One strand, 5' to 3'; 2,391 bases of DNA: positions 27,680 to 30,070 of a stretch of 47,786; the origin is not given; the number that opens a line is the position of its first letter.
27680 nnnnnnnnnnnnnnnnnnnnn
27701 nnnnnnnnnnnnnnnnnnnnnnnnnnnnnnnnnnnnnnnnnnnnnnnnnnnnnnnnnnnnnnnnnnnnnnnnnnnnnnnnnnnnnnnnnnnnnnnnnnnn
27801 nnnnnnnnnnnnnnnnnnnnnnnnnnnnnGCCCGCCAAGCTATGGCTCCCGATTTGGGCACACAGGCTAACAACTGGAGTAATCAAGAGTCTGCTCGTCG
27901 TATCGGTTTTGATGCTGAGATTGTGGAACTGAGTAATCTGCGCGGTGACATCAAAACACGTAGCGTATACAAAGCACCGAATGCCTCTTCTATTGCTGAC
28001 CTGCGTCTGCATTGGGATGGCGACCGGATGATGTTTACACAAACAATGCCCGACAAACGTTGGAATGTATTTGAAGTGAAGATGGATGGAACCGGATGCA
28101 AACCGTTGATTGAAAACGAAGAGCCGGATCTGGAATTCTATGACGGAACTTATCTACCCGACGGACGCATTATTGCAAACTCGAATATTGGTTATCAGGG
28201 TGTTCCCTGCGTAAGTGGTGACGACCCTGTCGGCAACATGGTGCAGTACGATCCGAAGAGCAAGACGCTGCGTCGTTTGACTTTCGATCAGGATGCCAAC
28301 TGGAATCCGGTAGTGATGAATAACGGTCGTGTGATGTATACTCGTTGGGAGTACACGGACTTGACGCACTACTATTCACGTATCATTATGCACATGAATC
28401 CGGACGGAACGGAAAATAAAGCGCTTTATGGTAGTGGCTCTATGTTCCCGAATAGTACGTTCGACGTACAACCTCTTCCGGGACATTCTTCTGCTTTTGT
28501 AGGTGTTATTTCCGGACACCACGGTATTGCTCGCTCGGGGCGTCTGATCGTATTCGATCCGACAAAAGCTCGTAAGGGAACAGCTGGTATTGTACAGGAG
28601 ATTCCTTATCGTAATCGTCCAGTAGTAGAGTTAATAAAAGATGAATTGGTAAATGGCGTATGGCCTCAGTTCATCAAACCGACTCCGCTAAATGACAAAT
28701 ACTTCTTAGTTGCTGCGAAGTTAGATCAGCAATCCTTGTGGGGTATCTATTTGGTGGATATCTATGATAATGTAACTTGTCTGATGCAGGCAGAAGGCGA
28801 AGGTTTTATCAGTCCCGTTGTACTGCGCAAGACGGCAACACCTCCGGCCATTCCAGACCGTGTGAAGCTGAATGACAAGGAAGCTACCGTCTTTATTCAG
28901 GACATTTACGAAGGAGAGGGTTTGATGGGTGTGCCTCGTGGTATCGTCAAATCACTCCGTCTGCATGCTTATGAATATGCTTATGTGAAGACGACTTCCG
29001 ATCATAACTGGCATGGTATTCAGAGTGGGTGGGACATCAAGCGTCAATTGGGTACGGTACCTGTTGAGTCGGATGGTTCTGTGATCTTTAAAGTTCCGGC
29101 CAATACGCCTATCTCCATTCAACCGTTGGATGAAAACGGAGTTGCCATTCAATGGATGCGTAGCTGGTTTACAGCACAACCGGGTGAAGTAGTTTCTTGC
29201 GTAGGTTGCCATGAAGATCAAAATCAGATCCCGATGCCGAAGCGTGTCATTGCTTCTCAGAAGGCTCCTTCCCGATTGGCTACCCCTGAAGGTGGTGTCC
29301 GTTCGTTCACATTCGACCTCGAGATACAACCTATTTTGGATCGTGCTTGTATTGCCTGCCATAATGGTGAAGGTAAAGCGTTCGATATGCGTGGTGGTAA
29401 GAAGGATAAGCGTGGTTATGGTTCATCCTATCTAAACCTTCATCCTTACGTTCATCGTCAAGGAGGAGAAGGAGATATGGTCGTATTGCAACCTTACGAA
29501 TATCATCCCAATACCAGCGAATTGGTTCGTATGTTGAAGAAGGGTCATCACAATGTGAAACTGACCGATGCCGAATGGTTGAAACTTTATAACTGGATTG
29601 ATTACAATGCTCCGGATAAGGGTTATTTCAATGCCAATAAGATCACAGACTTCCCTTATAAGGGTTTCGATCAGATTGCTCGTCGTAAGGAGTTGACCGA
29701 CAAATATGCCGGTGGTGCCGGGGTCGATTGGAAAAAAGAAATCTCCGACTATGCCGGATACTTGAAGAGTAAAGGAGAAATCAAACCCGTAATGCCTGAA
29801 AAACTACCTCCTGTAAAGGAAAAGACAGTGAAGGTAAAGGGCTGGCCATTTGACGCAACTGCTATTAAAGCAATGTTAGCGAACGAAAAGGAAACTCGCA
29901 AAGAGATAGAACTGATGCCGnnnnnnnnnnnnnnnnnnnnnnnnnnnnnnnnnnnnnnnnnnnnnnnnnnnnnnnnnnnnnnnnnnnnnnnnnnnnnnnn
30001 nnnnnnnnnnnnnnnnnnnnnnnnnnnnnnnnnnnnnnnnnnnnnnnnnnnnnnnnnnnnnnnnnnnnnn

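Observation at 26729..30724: Giant secreted protein with an unprecedented-looking domain string: NPCBM + propeller + two CXXCH + a Cys-less FGE-fold domain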

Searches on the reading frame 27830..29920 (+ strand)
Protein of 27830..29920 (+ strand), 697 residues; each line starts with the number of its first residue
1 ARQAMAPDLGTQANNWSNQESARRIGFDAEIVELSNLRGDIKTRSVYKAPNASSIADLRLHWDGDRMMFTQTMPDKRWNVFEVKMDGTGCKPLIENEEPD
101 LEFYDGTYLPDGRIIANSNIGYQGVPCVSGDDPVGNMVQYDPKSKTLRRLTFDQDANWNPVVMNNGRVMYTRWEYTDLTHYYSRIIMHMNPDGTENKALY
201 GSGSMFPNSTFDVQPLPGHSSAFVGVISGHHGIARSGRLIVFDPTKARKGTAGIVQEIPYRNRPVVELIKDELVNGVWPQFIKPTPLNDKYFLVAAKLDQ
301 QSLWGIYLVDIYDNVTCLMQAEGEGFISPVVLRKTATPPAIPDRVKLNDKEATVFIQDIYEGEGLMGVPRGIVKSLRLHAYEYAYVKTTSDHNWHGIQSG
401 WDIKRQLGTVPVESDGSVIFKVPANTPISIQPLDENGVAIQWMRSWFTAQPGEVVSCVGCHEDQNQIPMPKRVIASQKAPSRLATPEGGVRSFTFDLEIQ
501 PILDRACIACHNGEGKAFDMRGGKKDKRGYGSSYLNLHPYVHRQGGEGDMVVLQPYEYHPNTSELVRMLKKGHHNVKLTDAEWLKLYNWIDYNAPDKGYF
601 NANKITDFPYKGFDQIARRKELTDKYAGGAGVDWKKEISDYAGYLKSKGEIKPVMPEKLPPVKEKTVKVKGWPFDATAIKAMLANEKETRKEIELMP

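Call 20: search_solved_structures(query=window:27830-29920:+, max_evalue=10, show_alignments=3)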
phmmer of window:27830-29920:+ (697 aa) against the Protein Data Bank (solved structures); distinct sequences matched with E-value up to 10: 3.
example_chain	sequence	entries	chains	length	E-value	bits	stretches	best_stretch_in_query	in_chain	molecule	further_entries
5c2v_A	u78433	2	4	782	2.7e-05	25.7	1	407-463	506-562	HYDRAZINE SYNTHASE ALPHA SUBUNIT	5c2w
8snh_G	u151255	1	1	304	0.13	13.5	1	500-557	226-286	Cbb3-type cytochrome c oxidase subunit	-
5znh_A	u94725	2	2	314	0.73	11.1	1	223-278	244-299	Catechol 2,3-dioxygenase, extradiol protein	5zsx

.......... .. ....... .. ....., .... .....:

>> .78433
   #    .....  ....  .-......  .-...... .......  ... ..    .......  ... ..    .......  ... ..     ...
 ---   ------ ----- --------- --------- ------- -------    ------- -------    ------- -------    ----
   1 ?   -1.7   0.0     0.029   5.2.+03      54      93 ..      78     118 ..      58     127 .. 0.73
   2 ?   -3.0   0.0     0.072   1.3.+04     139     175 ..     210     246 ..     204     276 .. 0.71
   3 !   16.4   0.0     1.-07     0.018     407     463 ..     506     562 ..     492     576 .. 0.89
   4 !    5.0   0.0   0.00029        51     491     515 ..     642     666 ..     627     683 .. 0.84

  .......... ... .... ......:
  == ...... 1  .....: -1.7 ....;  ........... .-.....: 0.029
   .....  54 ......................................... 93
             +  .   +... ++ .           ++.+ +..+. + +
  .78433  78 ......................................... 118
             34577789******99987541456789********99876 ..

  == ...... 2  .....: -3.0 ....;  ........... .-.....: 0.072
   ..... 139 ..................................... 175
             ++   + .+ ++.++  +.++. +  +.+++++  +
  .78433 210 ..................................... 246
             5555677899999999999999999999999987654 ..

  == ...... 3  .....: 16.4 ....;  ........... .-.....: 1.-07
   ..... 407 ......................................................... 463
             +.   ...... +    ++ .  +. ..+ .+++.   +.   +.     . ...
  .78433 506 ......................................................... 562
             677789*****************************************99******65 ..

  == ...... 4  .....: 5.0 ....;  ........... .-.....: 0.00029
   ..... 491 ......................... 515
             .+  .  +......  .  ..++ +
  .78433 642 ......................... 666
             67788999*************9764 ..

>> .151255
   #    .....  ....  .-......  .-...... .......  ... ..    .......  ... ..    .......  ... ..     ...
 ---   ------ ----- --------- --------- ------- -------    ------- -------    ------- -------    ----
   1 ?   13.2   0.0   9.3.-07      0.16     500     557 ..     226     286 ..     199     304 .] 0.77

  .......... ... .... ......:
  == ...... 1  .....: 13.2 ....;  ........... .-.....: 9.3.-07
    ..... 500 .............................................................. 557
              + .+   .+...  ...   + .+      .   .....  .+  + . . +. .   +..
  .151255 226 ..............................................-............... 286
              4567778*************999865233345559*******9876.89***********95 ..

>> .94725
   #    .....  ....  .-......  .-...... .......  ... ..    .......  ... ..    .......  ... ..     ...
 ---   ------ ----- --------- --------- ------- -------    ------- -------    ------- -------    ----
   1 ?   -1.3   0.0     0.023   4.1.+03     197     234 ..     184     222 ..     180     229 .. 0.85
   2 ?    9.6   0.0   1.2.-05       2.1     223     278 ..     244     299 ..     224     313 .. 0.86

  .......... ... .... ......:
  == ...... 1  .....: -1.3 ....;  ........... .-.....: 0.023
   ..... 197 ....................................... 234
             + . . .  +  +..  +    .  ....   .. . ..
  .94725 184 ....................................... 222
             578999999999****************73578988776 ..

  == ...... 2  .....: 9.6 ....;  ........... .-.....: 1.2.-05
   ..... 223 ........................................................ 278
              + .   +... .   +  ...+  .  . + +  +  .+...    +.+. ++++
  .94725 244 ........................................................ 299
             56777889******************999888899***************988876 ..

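Call 41: search_protein_representatives(protein=window:27830-29920:+)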
Query: 697 residues. Proteins with E-value up to 0.001 (for the whole library): 5081; up to 1e-10: 3111; up to 1e-30: 1249. The best 150 are listed.
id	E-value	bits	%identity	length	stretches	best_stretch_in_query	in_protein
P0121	0.0e+00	1130.9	69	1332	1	1-695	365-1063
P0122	1.2e-278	942.6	60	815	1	6-682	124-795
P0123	1.6e-222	757.1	51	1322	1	1-682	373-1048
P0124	9.9e-214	728.0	50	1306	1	2-687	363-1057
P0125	8.7e-207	705.1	56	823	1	121-677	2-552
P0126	1.5e-203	694.3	48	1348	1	1-683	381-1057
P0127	3.1e-196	670.2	44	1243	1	1-694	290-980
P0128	5.7e-195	666.0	45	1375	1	1-682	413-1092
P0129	3.0e-194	663.6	47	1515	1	1-677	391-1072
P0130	1.0e-192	658.5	69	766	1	1-393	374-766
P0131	1.1e-185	635.3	45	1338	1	3-680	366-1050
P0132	1.8e-182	624.6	48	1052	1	14-600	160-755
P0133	1.3e-181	621.8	44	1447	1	15-678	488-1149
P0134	6.0e-179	613.0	48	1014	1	2-586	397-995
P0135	1.5e-178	611.7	44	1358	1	1-675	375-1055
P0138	5.4e-175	600.0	45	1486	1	28-676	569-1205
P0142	3.0e-174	597.5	46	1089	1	28-679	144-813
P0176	9.2e-158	543.0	43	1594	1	2-678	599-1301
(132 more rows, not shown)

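Call 56: search_protein_families(library=pfam, proteins=[P0123, P0128, P0129, P0133, P0138, P0176, P0142], max_evalue=0.0001)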
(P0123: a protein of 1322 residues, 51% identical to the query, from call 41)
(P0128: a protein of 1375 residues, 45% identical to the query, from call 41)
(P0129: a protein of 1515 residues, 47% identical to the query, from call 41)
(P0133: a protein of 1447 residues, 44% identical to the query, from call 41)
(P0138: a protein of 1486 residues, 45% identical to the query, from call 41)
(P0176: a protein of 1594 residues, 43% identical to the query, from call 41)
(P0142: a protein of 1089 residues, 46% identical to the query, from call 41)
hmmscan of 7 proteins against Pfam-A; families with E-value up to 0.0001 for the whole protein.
P0123 (1322 aa): 3 families
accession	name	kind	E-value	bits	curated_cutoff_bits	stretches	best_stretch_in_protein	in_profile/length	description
PF18582.6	HZS_alpha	-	1.3e-31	109.4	26.6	1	744-834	1-98/98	Hydrazine synthase alpha subunit middle domain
PF03781.23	FGE-sulfatase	-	3.9e-30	105.8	23.3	1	1083-1318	29-254/255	Sulfatase-modifying factor enzyme 1-like domain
PF08305.17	NPCBM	-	9.2e-23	81.2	23.9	2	115-194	3-81/137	NPCBM/NEW2 domain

P0128 (1375 aa): 2 families
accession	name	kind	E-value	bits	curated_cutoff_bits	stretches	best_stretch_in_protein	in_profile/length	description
PF18582.6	HZS_alpha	-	1.9e-34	118.5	26.6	1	782-872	1-98/98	Hydrazine synthase alpha subunit middle domain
PF03781.23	FGE-sulfatase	-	6.6e-31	108.3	23.3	1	1148-1372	7-254/255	Sulfatase-modifying factor enzyme 1-like domain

P0129 (1515 aa): 2 families
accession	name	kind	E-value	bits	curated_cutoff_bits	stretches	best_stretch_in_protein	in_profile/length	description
PF03781.23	FGE-sulfatase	-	1.2e-39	137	23.3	1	1269-1510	7-254/255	Sulfatase-modifying factor enzyme 1-like domain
PF18582.6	HZS_alpha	-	1.2e-32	112.8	26.6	1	769-858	1-97/98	Hydrazine synthase alpha subunit middle domain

P0133 (1447 aa): 3 families
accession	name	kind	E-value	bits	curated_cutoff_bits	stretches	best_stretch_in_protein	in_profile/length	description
PF03781.23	FGE-sulfatase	-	5.6e-49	167.5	23.3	1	1173-1431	4-254/255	Sulfatase-modifying factor enzyme 1-like domain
PF18582.6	HZS_alpha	-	1e-32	113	26.6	1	844-935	1-98/98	Hydrazine synthase alpha subunit middle domain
PF13385.13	Laminin_G_3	-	1.3e-17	64.7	27.6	1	80-222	18-151/151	Concanavalin A-like lectin/glucanases superfamily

P0138 (1486 aa): 4 families
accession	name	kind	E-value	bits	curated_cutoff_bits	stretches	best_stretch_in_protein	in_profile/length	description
PF03781.23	FGE-sulfatase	-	2.1e-40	139.4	23.3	1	1232-1481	4-253/255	Sulfatase-modifying factor enzyme 1-like domain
PF18582.6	HZS_alpha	-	7.5e-30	103.8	26.6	1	912-1002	1-98/98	Hydrazine synthase alpha subunit middle domain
PF22633.2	F5_F8_type_C_2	-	2.1e-12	47.9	27.8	1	431-491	2-57/91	NedA-like, galactose-binding domain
PF00754.31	F5_F8_type_C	-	5.7e-08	33.4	28.2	1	417-481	2-62/127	F5/8 type C domain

P0176 (1594 aa): 3 families
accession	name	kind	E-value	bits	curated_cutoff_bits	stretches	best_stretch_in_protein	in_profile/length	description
PF03781.23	FGE-sulfatase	-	5.4e-44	151.2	23.3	1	1326-1588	4-254/255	Sulfatase-modifying factor enzyme 1-like domain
PF03629.24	SASA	-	2.7e-31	109.4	24.8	1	260-492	4-224/226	Carbohydrate esterase, sialic acid-specific acetylesterase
PF18582.6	HZS_alpha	-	3e-29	101.9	26.6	1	972-1063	1-98/98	Hydrazine synthase alpha subunit middle domain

P0142 (1089 aa): 2 families
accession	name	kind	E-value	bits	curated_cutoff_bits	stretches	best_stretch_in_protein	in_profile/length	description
PF03781.23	FGE-sulfatase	-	4.6e-45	154.7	23.3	1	834-1084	4-254/255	Sulfatase-modifying factor enzyme 1-like domain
PF18582.6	HZS_alpha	-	5e-29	101.2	26.6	1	499-593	3-98/98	Hydrazine synthase alpha subunit middle domain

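Call 87: search_solved_structures(query=A5, max_evalue=0.01, show_alignments=1)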
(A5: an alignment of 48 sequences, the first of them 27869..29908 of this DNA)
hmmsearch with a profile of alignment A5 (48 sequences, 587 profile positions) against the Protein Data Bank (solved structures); distinct sequences matched with E-value up to 0.01: 15.
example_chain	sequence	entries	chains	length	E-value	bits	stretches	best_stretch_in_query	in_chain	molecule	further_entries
5c2v_A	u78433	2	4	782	3.3e-40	141.4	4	336-436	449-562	HYDRAZINE SYNTHASE ALPHA SUBUNIT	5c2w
7awy_A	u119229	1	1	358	7.1e-06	28.1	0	109-175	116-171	Scone-R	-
7mx5_A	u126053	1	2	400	0.0003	22.7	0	30-139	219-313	Tol-Pal system protein TolB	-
6tji_A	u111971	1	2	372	0.00043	22.2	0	106-169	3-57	Cake10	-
6pnv_A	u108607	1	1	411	0.0008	21.3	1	32-142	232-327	Tol-Pal system protein TolB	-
4rlr_A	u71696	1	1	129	0.00088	21.2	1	467-521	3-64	Cytochrome c, 1 heme-binding site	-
1crz_A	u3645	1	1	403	0.0019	20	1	32-94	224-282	TOLB PROTEIN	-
2w8b_B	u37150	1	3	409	0.002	20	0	32-94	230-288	PROTEIN TOLB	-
2w8b_A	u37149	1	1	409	0.002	20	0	32-94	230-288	PROTEIN TOLB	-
2hqs_A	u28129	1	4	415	0.0021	19.9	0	32-94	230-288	Protein tolB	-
4jml_A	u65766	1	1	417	0.0021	19.9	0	32-94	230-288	Protein TolB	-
7nst_E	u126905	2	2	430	0.0023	19.8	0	32-94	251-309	Tol-Pal system protein TolB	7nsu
3iax_A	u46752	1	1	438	0.0024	19.7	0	32-94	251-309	Protein tolB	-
1c5k_A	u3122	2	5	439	0.0024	19.7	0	32-94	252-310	PROTEIN (TOLB PROTEIN) | PROTEIN TOLB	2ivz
2ojh_A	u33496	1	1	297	0.006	18.4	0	41-137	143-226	Uncharacterized protein Atu1656/AGR_C_3050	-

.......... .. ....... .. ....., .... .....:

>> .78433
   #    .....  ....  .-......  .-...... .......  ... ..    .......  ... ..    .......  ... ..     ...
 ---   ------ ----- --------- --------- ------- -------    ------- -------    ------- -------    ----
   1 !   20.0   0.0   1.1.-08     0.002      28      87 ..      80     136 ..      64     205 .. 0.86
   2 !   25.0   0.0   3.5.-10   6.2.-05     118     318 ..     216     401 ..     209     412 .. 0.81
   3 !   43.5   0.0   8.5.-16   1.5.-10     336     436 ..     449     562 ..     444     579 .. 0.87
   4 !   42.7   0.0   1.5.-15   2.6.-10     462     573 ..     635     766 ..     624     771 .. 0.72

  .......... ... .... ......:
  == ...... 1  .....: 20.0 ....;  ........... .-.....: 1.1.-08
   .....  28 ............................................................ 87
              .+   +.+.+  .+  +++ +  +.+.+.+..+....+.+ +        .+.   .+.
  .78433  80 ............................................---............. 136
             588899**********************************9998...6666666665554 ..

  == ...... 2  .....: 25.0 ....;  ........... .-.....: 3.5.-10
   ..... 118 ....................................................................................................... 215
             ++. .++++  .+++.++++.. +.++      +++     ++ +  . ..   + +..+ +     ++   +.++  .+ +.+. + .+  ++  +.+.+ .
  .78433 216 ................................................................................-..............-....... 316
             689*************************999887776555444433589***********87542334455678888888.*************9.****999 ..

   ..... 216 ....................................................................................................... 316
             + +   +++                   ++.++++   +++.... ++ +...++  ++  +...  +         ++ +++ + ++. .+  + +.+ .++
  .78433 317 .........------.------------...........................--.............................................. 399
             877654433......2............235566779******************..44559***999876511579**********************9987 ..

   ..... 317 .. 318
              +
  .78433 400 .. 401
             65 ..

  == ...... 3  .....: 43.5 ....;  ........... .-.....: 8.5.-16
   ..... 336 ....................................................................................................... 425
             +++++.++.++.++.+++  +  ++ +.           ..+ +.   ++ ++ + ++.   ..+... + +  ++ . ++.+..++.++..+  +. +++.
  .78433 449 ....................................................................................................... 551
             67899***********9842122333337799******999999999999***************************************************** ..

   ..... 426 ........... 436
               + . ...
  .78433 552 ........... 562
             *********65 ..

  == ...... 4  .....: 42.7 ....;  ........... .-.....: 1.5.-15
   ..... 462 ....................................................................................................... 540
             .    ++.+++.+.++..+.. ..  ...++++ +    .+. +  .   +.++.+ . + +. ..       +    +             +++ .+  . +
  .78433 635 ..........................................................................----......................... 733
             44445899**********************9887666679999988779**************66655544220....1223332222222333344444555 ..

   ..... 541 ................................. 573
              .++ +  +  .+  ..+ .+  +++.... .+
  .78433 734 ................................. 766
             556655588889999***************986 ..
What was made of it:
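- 28880..29215 (+): HZS-alpha 'middle' domain ending in haem motif 1, CVGCH (aa 824-828, nt 29198-29212). The motif aligns with the HzsA haem αI motif CSGCH (calls 20, 87).
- On Hydrazine synthase alpha subunit (true HzsA): The profile hit at E 3.3e-40 spans HzsA residues 80-766 (call 87). CVGCH 824 and CIACH 874 align with the HzsA motifs CSGCH and CAMCH (calls 20, 87). HzsA Cys303 aligns with the YGSGS segment (call 87).
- A family profile hits 5C2V_A at E 3.3e-40, with four collinear stretches covering all three domains (call 87).
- Tried and rejected: The profile search settled the matter (call 87).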

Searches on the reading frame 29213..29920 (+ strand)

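Call 29: search_protein_families(library=pfam, proteins=[window:29213-29920:+], max_evalue=10)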
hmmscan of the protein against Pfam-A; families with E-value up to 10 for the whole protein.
window:29213-29920:+ (236 aa): 2 families
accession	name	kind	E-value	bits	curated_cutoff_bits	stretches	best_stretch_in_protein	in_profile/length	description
PF22297.1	PccH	-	0.091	13.3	24.4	1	33-69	1-35/133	PccH Cytochrome c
PF20604.3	DUF6798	-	0.19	11.9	26.9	1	120-139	1-20/61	Domain of unknown function (DUF6798)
